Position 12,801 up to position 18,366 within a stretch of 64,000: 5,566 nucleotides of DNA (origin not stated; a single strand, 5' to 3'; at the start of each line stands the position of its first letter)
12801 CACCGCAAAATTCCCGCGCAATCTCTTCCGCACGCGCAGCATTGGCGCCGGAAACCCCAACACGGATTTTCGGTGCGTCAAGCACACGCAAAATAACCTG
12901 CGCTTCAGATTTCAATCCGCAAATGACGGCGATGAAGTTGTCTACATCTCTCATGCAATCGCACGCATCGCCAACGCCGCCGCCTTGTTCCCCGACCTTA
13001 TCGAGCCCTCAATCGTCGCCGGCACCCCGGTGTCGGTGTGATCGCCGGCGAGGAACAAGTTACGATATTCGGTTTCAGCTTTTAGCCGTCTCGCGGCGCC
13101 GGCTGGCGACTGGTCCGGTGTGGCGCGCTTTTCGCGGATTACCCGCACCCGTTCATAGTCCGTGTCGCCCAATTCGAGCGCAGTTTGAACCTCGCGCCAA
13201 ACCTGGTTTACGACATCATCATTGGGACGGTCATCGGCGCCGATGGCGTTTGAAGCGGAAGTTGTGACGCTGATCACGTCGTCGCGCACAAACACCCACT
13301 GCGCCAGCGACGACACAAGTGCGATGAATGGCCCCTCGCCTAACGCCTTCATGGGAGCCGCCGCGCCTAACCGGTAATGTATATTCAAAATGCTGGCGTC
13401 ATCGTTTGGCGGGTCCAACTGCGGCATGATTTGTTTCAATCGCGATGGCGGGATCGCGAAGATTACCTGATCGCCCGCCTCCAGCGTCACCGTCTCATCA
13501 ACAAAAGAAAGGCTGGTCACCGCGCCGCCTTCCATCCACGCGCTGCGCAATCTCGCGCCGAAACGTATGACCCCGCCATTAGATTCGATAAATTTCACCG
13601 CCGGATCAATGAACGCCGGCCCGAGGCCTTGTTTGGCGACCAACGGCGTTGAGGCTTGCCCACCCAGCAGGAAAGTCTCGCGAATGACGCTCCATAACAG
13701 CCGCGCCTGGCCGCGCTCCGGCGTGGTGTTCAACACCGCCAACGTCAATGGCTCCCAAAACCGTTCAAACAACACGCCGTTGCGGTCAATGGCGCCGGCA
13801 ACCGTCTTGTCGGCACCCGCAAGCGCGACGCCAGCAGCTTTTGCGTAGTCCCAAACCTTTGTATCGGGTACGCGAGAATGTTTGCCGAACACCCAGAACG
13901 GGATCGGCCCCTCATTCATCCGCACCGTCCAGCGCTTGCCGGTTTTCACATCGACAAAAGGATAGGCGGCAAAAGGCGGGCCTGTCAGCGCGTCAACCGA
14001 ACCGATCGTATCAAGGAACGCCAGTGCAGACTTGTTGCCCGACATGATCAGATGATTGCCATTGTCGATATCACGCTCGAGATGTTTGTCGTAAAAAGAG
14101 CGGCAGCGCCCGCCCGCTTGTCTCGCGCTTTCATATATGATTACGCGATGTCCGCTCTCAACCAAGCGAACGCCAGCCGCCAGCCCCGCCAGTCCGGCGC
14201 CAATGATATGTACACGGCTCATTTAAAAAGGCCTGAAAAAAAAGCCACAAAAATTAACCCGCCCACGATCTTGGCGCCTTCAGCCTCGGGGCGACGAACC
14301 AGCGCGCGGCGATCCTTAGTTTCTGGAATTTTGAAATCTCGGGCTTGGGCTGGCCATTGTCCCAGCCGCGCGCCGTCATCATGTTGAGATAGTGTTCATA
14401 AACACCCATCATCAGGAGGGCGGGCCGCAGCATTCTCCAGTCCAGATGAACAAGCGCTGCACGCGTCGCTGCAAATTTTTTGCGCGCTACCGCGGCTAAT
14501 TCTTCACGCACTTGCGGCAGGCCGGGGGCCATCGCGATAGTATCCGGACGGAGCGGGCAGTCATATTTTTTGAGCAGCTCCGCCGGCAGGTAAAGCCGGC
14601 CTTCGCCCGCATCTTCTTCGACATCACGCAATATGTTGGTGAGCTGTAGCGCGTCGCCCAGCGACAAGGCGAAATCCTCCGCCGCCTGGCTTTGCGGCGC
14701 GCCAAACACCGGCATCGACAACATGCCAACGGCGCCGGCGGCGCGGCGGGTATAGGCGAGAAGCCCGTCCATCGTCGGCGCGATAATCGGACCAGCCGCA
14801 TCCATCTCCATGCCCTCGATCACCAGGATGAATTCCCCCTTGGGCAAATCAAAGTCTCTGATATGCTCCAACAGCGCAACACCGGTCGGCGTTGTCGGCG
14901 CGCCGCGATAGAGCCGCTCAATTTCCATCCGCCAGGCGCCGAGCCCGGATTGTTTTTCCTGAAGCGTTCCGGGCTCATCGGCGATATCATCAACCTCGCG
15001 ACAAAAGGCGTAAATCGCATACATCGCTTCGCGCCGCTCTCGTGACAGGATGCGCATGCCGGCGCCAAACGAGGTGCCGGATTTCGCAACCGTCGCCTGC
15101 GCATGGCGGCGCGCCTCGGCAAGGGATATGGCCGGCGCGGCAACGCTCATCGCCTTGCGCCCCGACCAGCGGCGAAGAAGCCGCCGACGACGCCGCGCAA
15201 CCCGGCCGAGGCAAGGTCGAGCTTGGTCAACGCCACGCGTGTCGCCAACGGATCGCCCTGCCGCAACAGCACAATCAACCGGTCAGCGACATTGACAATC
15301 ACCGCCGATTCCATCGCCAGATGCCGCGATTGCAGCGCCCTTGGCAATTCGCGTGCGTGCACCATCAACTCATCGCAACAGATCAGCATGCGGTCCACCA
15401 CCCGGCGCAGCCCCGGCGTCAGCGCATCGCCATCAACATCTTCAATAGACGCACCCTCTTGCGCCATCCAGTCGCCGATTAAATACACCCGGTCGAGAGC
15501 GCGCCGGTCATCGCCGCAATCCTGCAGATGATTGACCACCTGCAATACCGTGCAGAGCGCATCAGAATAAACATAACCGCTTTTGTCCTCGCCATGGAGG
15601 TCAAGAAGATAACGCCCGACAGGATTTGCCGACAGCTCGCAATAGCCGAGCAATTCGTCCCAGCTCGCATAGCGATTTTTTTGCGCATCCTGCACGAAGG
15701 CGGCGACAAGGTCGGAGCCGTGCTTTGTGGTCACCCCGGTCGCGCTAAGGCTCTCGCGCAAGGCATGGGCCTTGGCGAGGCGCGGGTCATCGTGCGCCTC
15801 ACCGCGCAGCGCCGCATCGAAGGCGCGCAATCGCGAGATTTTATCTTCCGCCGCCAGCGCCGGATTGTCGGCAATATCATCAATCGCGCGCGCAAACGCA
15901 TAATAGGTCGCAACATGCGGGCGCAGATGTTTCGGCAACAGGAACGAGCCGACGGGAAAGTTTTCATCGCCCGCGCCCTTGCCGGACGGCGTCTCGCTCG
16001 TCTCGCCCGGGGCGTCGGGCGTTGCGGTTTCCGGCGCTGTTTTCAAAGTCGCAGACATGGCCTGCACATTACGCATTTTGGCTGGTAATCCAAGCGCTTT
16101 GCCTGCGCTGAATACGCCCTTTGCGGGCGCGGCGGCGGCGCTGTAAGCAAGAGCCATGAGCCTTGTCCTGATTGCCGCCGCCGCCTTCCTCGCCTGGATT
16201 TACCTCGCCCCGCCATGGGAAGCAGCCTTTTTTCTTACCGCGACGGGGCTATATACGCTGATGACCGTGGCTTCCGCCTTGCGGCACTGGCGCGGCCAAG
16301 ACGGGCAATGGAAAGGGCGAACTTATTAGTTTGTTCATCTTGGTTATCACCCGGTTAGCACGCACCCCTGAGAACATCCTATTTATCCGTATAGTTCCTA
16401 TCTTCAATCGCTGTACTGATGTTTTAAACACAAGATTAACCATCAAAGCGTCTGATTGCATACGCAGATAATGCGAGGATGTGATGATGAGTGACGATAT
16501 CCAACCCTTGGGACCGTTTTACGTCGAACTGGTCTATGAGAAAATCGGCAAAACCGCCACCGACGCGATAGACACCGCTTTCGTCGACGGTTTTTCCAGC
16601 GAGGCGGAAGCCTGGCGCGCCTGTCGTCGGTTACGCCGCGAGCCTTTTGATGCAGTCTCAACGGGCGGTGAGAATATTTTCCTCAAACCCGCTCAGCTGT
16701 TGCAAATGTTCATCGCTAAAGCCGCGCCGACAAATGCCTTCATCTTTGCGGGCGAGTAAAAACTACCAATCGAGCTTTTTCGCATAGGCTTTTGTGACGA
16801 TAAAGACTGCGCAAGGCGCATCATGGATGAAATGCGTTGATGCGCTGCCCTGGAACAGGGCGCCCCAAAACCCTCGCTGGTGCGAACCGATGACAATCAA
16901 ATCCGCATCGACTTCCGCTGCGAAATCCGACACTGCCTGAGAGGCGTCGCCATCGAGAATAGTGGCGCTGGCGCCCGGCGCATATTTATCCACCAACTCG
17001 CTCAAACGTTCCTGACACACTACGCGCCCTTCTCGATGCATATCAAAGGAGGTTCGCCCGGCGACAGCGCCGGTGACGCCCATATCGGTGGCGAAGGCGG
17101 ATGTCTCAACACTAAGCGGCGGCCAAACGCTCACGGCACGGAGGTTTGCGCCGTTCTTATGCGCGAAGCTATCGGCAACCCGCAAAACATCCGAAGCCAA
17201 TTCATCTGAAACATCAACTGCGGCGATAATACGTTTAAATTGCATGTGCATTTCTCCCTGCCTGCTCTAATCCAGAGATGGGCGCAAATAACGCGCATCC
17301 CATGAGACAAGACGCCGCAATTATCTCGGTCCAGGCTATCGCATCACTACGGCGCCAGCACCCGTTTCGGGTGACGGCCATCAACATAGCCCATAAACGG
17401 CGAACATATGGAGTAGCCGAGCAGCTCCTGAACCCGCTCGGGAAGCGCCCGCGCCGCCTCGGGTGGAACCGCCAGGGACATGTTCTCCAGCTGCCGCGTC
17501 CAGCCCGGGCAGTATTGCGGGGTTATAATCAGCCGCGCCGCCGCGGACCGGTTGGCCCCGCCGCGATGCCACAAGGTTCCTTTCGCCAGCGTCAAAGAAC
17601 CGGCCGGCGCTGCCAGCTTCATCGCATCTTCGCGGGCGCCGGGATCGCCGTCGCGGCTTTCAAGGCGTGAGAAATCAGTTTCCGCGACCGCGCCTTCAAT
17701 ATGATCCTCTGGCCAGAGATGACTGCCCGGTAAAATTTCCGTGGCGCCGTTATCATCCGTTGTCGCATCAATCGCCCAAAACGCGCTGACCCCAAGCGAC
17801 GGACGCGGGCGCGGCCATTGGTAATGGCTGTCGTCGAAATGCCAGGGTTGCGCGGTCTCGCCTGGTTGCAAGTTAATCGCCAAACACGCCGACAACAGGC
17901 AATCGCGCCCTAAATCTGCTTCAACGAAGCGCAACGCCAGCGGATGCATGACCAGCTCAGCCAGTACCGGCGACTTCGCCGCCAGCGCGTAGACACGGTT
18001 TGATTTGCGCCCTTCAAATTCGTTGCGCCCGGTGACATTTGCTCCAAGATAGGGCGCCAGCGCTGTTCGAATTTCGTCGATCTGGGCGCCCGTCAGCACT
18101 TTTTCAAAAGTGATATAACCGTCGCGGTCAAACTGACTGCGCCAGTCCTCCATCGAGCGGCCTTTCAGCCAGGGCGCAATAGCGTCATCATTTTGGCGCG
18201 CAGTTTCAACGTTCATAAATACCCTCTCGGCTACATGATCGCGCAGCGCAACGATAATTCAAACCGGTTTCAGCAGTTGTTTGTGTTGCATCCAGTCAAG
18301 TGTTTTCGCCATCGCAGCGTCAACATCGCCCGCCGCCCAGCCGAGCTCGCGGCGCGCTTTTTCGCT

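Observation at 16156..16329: Hidden 57-aa mini-HpnB: both membrane ends kept, glycosyltransferase domain deleted in frame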

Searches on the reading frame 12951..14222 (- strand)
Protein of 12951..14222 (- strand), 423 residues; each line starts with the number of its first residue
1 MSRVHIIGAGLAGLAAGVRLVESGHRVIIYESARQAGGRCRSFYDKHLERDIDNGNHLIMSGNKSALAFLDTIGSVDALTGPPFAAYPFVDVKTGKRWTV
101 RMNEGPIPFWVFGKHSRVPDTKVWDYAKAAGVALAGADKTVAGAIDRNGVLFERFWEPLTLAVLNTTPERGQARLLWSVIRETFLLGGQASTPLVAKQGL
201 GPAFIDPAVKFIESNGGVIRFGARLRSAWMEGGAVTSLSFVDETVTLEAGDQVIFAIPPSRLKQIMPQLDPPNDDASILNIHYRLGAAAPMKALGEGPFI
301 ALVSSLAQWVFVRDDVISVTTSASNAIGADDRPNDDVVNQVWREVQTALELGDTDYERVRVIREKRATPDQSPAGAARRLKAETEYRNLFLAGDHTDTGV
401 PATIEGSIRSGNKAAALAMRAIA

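Call 4: search_protein_families(library=pfam, proteins=[window:12951-14222:-], max_evalue=0.01)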
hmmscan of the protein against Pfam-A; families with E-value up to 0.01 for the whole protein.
window:12951-14222:- (423 aa): 10 families
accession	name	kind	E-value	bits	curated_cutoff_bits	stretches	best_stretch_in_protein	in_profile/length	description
PF01593.30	Amino_oxidase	-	3.9e-31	109.3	19.8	1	11-417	1-441/443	Flavin containing amine oxidoreductase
PF13450.12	NAD_binding_8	-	4.3e-12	46.6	21.9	1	6-71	1-66/68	NAD(P)-binding Rossmann-like domain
PF01266.30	DAO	-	3.2e-07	30.7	27.9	1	4-37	2-35/353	FAD dependent oxidoreductase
PF00890.30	FAD_binding_2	-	1.1e-05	25.2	20.4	1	6-38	4-36/414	FAD binding domain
PF07992.20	Pyr_redox_2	-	0.00031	20.7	26.1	1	3-40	2-40/291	Pyridine nucleotide-disulphide oxidoreductase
PF06100.17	MCRA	-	0.0015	17.9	23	1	3-58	3-62/495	MCRA family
PF12831.13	FAD_oxidored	-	0.0016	18.2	27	1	4-39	2-37/416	FAD dependent oxidoreductase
PF03486.20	HI0933_like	-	0.0063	16.4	50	1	3-38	2-37/244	HI0933-like protein Rossmann domain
PF01494.25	FAD_binding_3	-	0.0071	16.1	22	0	3-36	3-36/349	FAD binding domain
PF01134.28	GIDA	-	0.008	15.7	22.1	0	4-32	2-30/391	Glucose inhibited division protein A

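Call 5: search_protein_families(library=ncbifam, proteins=[window:12951-14222:-], max_evalue=10)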
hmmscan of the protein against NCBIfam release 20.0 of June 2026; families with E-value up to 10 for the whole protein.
window:12951-14222:- (423 aa): 83 families (the best 25 are shown)
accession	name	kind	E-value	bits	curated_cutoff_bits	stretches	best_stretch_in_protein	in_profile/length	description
TIGR03467.1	HpnE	equivalog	7.2e-105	351.8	283.05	1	4-419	1-429/430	hydroxysqualene dehydroxylase HpnE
NF005560.0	PRK07233.1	equivalog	6.8e-21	74.6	252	3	3-79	2-76/435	hypothetical protein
TIGR02732.1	zeta_caro_desat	equivalog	1.4e-14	53.9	622.15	2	3-80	1-77/474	9,9'-di-cis-zeta-carotene desaturase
TIGR02731.1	phytoene_desat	equivalog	3.2e-11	42.7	569.4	3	3-62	1-59/453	15-cis-phytoene desaturase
NF005547.0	PRK07208.1-3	equivalog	4.3e-09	35.6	380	1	4-73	7-74/465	hypothetical protein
NF045637.1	carotdesatCrtDProt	equivalog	1.3e-08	33.9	580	1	4-55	1-50/485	1-hydroxycarotenoid 3,4-desaturase CrtD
TIGR02734.1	crtI_fam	subfamily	2.3e-07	29.9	238.1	1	5-45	2-42/504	phytoene desaturase family protein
NF005548.0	PRK07208.1-4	equivalog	9.3e-07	27.8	389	1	2-57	4-57/488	hypothetical protein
NF009410.0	PRK12771.1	subfamily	1.2e-06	27.5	516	1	3-39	140-176/566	NAD(P)-binding protein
NF009409.0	PRK12770.1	subfamily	2.5e-06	26.8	343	1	3-38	20-55/360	putative glutamate synthase subunit beta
TIGR02733.1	desat_CrtD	equivalog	2.8e-06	26.3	549.7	1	3-44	3-44/492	C-3',4' desaturase CrtD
NF002480.1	PRK01747.1-1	equivalog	3.5e-06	25.7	540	1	3-73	250-324/645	bifunctional tRNA (5-methylaminomethyl-2-thiouridine)(34)-methyltransferase MnmC2/FAD-dependent 5-carboxymethylaminomethyl-2-thiouridine(34)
NF058655.1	CrtID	equivalog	6.9e-06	25.2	640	1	4-52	1-49/478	bifunctional phytoene desaturase/3,4-desaturase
TIGR03197.1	MnmC_Cterm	equivalog_domain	1.2e-05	24.5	174.2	1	4-73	2-75/400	FAD-dependent 5-carboxymethylaminomethyl-2-thiouridine(34) oxidoreductase MnmC1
NF009454.0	PRK12814.1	equivalog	1.3e-05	23.8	916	1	3-41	195-233/657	putative NADPH-dependent glutamate synthase small subunit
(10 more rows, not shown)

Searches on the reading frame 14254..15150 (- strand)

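Call 4: search_protein_families(library=pfam, proteins=[window:14254-15150:-], max_evalue=0.01)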
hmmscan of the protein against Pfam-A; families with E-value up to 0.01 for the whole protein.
window:14254-15150:- (298 aa): 1 family
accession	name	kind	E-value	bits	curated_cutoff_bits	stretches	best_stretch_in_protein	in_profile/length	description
PF00494.24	SQS_PSY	-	1.8e-63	215.2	26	1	22-275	2-262/263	Squalene/phytoene synthase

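Call 5: search_protein_families(library=ncbifam, proteins=[window:14254-15150:-], max_evalue=10)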
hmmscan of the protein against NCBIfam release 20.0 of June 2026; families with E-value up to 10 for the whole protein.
window:14254-15150:- (298 aa): 6 families
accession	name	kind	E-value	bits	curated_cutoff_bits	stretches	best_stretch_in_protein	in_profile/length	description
TIGR03465.1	HpnD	equivalog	5.3e-84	281.4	278.6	1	21-284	2-264/267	presqualene diphosphate synthase HpnD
NF045686.1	PhytoSynCyanob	equivalog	5e-33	114.5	550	1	7-197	14-215/310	15-cis-phytoene synthase CrtB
TIGR03464.1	HpnC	equivalog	1e-31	110.4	250.45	1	32-283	13-264/267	squalene synthase HpnC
NF045921.1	PhytnSynCrtBRhod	equivalog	7.1e-30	104.5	500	1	16-279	9-270/307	15-cis-phytoene synthase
NF042419.1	Phyto_syn_CrtB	equivalog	3e-24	86.1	480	1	15-290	5-291/306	15-cis-phytoene synthase CrtB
TIGR01559.1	squal_synth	equivalog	7.1e-07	28.7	286.75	1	143-197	153-207/337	squalene synthase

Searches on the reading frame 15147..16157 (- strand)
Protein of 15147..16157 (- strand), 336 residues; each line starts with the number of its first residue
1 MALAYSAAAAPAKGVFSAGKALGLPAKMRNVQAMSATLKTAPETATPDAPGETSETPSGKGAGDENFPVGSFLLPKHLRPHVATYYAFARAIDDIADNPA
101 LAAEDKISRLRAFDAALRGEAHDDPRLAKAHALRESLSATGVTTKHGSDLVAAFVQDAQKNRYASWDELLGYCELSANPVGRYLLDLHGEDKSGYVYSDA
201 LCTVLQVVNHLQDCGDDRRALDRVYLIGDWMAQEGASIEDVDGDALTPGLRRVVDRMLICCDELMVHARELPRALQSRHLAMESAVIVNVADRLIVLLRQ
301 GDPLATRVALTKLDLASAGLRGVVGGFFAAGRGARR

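Call 4: search_protein_families(library=pfam, proteins=[window:15147-16157:-], max_evalue=0.01)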
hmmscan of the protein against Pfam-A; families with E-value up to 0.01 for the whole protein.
window:15147-16157:- (336 aa): 1 family
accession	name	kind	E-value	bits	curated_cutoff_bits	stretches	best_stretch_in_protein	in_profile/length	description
PF00494.24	SQS_PSY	-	2.2e-48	165.7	26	1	62-313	3-262/263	Squalene/phytoene synthase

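Call 5: search_protein_families(library=ncbifam, proteins=[window:15147-16157:-], max_evalue=10)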
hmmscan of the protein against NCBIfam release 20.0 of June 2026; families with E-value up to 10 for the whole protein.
window:15147-16157:- (336 aa): 7 families
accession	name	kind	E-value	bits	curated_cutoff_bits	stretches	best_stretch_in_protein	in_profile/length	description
TIGR03464.1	HpnC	equivalog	1.6e-81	273.8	250.45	1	61-322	3-265/267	squalene synthase HpnC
TIGR03465.1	HpnD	equivalog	3.7e-24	85.2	278.6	1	65-318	7-260/267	presqualene diphosphate synthase HpnD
NF045921.1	PhytnSynCrtBRhod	equivalog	1.5e-13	50.9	500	1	63-269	17-221/307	15-cis-phytoene synthase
NF042419.1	Phyto_syn_CrtB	equivalog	9.7e-10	38.5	480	1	62-262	13-221/306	15-cis-phytoene synthase CrtB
NF045686.1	PhytoSynCyanob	equivalog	3.3e-07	29.7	550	1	66-189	34-156/310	15-cis-phytoene synthase CrtB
TIGR01559.1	squal_synth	equivalog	0.003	16.8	286.75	1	74-118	24-68/337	squalene synthase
NF052665.1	CC0731_fam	equivalog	0.3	11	130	1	198-225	17-44/74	CC0731 family SpdR-regulated protein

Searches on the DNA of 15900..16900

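Call 29: search_rna_families(source=window, start=15900, end=16900, threshold=evalue, max_evalue=1)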
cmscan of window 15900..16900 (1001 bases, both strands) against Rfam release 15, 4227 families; matches with E-value up to 1: 2.
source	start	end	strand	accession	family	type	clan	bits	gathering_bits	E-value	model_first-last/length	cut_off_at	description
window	16173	16284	+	RF02146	MEG8_2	Gene; lncRNA;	-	25.6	45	0.19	1-111/111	no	Maternally expressed 8 exon 2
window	16098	16197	-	RF02953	DUF1874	Cis-reg;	-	21.5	42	0.19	1-93/93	no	DUF1874 RNA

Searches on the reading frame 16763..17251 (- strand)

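Call 4: search_protein_families(library=pfam, proteins=[window:16763-17251:-], max_evalue=0.01)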
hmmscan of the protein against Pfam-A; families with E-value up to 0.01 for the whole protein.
window:16763-17251:- (162 aa): 1 family
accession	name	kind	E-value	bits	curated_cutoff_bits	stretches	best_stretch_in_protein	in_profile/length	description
PF00582.32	Usp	-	2.3e-20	74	24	1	5-152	2-140/141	Universal stress protein family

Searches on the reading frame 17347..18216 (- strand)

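Call 4: search_protein_families(library=pfam, proteins=[window:17347-18216:-], max_evalue=0.01)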
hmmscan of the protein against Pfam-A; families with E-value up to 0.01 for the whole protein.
window:17347-18216:- (289 aa): 1 family
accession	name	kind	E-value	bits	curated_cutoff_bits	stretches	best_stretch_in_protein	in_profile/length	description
PF05721.19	PhyH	-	3.4e-26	93.3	22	1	29-228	1-211/213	Phytanoyl-CoA dioxygenase (PhyH)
